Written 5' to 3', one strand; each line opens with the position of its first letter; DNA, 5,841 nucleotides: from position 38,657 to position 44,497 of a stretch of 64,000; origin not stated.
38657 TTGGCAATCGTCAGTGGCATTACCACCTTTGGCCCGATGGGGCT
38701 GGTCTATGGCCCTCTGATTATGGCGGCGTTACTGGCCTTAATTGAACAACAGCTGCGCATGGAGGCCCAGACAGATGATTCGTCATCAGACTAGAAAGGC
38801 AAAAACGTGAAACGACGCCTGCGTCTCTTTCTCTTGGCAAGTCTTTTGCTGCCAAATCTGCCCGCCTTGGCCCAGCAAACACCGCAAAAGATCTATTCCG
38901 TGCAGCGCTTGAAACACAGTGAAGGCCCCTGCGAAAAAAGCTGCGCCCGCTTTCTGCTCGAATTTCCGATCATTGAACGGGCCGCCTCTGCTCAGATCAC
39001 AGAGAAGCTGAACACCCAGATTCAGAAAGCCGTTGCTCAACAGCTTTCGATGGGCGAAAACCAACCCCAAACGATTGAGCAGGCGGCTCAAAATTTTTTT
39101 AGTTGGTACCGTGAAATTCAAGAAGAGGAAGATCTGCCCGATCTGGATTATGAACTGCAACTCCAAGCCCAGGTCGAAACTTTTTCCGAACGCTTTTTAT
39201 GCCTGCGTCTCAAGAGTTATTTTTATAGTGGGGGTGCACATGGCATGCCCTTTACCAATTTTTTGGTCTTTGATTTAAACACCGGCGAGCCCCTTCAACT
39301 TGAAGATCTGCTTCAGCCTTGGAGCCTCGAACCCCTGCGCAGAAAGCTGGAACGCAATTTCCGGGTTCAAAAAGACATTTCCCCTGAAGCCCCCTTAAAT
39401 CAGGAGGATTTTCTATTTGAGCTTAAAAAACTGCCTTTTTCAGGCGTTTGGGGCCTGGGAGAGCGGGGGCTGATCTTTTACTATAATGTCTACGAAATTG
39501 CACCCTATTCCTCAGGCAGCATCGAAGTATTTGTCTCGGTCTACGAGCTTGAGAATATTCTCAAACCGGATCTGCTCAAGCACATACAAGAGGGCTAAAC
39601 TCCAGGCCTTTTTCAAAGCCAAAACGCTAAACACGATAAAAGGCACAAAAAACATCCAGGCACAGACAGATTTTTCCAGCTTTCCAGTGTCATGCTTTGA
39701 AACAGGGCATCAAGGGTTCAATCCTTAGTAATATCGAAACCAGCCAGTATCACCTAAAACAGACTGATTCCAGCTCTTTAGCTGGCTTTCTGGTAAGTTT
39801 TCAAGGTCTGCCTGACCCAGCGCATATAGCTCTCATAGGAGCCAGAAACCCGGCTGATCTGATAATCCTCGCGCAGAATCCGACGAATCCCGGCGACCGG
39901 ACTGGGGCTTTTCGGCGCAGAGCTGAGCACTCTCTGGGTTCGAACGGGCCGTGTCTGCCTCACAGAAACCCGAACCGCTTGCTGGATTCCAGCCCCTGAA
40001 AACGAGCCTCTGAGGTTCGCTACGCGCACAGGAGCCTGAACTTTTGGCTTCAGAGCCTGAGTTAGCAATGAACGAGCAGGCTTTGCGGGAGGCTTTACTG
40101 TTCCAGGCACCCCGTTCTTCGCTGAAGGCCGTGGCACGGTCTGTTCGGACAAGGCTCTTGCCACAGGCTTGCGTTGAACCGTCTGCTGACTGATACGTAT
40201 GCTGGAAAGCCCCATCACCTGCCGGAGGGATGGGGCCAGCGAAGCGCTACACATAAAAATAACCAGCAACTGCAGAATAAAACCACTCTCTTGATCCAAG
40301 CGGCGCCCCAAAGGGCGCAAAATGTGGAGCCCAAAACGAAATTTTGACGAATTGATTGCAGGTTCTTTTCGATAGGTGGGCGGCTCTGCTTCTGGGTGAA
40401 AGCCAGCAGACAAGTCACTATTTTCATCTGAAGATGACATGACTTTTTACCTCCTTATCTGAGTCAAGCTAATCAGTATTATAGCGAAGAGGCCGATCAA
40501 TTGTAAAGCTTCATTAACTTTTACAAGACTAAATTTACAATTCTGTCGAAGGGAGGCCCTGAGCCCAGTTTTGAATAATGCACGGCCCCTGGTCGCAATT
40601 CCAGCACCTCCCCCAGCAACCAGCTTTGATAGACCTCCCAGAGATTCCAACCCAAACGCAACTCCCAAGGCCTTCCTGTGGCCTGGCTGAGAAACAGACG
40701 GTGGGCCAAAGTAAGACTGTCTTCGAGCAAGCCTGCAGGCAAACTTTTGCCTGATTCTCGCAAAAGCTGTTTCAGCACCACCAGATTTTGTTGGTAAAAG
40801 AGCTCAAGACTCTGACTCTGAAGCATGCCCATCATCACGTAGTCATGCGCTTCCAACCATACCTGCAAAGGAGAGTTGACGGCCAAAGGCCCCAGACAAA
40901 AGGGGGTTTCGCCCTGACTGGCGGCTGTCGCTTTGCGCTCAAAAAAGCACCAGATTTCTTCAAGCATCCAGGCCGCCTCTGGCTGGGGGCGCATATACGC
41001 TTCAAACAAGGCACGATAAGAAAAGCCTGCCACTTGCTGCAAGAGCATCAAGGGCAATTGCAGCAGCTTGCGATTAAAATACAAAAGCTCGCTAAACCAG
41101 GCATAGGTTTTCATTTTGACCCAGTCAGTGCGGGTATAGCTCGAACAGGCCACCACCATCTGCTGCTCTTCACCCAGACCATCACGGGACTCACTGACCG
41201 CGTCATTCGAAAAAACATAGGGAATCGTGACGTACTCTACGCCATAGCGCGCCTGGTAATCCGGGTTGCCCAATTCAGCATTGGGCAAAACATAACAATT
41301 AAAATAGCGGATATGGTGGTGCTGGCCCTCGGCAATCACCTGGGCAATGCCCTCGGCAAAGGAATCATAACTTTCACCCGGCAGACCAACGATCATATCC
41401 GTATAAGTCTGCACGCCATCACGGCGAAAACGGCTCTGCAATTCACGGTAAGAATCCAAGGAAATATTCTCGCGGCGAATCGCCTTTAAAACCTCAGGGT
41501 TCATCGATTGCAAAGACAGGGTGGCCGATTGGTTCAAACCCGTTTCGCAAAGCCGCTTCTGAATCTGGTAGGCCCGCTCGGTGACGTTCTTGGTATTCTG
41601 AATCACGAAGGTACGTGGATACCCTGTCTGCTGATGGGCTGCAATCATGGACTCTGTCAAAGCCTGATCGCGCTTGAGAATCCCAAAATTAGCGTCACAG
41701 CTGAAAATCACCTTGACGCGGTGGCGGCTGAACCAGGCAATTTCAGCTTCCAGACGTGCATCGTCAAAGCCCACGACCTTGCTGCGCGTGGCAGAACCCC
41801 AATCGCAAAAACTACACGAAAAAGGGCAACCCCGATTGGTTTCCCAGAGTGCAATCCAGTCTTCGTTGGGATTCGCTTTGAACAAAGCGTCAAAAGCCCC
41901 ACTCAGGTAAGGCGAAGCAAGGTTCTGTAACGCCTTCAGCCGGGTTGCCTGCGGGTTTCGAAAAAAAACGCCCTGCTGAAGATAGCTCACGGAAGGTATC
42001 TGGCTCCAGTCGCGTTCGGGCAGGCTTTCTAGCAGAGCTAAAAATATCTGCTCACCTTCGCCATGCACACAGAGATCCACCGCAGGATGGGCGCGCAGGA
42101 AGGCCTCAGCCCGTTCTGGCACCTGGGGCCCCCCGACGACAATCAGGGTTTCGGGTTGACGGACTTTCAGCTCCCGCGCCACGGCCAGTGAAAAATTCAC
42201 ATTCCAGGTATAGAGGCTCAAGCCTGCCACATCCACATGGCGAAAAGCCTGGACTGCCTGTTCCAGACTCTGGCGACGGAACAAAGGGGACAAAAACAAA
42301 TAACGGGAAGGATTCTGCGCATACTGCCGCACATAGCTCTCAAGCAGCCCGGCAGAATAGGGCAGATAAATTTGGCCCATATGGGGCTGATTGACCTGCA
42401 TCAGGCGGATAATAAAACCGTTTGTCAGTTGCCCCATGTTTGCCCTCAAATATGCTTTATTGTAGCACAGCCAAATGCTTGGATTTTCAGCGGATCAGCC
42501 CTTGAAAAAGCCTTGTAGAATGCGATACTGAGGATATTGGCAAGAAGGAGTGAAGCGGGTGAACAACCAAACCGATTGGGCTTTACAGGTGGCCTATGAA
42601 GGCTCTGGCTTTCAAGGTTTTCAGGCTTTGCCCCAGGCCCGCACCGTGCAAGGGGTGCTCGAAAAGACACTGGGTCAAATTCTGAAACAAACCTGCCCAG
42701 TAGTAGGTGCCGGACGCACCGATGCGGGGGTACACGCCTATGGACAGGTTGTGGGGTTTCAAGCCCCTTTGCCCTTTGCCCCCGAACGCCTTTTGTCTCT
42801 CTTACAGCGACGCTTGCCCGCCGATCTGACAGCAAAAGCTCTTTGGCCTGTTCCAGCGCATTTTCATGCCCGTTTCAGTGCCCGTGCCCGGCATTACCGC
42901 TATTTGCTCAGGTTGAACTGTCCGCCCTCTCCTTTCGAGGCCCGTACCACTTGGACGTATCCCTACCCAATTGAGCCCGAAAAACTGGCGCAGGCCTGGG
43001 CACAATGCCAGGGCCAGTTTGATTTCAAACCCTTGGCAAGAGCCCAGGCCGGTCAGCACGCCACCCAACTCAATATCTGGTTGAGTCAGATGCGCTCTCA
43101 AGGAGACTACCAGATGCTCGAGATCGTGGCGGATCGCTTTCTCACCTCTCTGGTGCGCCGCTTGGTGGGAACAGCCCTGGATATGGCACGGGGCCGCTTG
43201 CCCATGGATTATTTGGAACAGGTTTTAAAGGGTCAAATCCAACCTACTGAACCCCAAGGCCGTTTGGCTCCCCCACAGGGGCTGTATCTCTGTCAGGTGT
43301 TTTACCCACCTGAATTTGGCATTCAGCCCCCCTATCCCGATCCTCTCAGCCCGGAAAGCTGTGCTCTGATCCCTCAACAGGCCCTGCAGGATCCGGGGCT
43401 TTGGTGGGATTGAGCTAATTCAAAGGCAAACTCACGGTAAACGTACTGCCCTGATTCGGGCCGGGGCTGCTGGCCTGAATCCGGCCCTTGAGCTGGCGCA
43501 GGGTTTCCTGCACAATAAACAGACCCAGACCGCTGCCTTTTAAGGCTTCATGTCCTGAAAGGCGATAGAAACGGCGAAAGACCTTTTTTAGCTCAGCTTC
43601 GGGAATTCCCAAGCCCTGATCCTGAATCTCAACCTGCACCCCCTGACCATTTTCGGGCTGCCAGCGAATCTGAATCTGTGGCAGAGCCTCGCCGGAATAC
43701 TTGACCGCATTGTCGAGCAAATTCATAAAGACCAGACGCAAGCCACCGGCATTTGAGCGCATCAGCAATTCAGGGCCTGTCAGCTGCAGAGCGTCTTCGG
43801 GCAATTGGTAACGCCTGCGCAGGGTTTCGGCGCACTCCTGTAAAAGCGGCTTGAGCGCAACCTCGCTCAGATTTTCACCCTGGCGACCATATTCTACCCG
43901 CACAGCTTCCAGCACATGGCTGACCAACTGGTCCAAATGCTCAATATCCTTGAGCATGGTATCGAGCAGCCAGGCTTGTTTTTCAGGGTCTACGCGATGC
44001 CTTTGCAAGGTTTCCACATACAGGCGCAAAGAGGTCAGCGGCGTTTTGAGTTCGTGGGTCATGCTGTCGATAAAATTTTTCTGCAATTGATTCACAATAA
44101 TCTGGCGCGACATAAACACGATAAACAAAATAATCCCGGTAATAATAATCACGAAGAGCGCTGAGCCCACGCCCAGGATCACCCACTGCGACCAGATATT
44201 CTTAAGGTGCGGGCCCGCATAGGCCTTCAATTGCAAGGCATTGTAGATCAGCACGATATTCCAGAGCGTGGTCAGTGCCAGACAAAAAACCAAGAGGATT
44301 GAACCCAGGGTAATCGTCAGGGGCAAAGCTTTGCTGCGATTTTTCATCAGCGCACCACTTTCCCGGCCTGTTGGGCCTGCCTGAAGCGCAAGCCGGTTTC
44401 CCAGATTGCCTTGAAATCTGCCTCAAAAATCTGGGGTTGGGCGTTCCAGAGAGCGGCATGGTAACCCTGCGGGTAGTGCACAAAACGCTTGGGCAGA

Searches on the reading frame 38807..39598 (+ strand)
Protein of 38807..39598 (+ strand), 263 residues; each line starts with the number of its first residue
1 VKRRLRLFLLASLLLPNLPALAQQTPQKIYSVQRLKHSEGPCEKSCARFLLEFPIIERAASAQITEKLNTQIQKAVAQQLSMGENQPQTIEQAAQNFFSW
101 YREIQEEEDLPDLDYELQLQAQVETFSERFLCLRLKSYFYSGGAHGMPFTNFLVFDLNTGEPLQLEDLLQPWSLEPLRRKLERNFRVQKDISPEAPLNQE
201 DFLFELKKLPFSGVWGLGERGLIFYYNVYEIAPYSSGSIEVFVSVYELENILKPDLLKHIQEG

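Call 67: search_protein_families(library=pfam, proteins=[window:38807-39598:+], max_evalue=0.0001)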
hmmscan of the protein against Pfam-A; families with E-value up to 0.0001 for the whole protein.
window:38807-39598:+ (263 aa): 2 families
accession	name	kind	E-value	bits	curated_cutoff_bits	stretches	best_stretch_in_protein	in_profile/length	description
PF11738.13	DUF3298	-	8.3e-12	46.3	24.1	1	167-244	2-82/84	Protein of unknown function (DUF3298)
PF13739.11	PdaC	-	1.9e-11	45.3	29.1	1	43-147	4-94/95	Deacetylase PdaC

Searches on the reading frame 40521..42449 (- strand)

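Call 67: search_protein_families(library=pfam, proteins=[window:40521-42449:-], max_evalue=0.0001)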
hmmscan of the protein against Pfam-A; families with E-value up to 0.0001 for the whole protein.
window:40521-42449:- (642 aa): 2 families
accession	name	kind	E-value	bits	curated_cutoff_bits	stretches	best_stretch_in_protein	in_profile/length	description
PF04055.27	Radical_SAM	-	1.3e-12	48.6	29.5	1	204-366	3-161/166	Radical SAM superfamily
PF02310.24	B12-binding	-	5.3e-12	46.1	32.1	1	60-139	41-120/121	B12 binding domain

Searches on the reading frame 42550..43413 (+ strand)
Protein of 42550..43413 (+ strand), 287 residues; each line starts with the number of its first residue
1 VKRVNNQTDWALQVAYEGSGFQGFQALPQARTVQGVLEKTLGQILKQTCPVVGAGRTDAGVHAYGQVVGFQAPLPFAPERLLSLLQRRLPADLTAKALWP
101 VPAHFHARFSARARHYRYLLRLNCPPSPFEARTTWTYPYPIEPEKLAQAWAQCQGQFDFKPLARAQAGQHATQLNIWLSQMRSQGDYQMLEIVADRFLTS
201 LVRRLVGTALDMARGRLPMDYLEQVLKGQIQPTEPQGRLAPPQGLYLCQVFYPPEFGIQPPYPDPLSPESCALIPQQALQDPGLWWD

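Call 67: search_protein_families(library=pfam, proteins=[window:42550-43413:+], max_evalue=0.0001)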
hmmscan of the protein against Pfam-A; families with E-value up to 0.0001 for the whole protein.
window:42550-43413:+ (287 aa): 1 family
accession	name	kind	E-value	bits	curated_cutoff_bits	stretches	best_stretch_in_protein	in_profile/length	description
PF01416.25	PseudoU_synth_1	-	9.8e-25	87.6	23.3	2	155-253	7-108/108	tRNA pseudouridine synthase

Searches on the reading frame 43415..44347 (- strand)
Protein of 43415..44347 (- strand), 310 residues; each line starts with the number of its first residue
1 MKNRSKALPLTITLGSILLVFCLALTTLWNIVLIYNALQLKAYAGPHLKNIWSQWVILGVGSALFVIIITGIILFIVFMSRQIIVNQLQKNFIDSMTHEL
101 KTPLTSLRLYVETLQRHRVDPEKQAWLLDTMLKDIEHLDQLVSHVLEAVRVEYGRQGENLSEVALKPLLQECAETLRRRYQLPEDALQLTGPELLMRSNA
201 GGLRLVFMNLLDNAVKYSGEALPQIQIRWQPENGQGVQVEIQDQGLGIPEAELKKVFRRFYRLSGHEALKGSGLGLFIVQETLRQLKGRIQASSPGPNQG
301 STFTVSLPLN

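Call 67: search_protein_families(library=pfam, proteins=[window:43415-44347:-], max_evalue=0.0001)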
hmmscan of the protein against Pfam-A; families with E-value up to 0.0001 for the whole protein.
window:43415-44347:- (310 aa): 3 families
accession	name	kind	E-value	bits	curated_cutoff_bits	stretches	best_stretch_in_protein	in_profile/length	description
PF02518.31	HATPase_c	-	6.2e-24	85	26.4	1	202-309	5-109/111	Histidine kinase-, DNA gyrase B-, and HSP90-like ATPase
PF00512.31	HisKA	-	1.1e-14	54.6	26.9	1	89-154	2-66/66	His Kinase A (phospho-acceptor) domain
PF13581.12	HATPase_c_2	-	2.3e-05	24.8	27.4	1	165-282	8-108/127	Histidine kinase-like ATPase domain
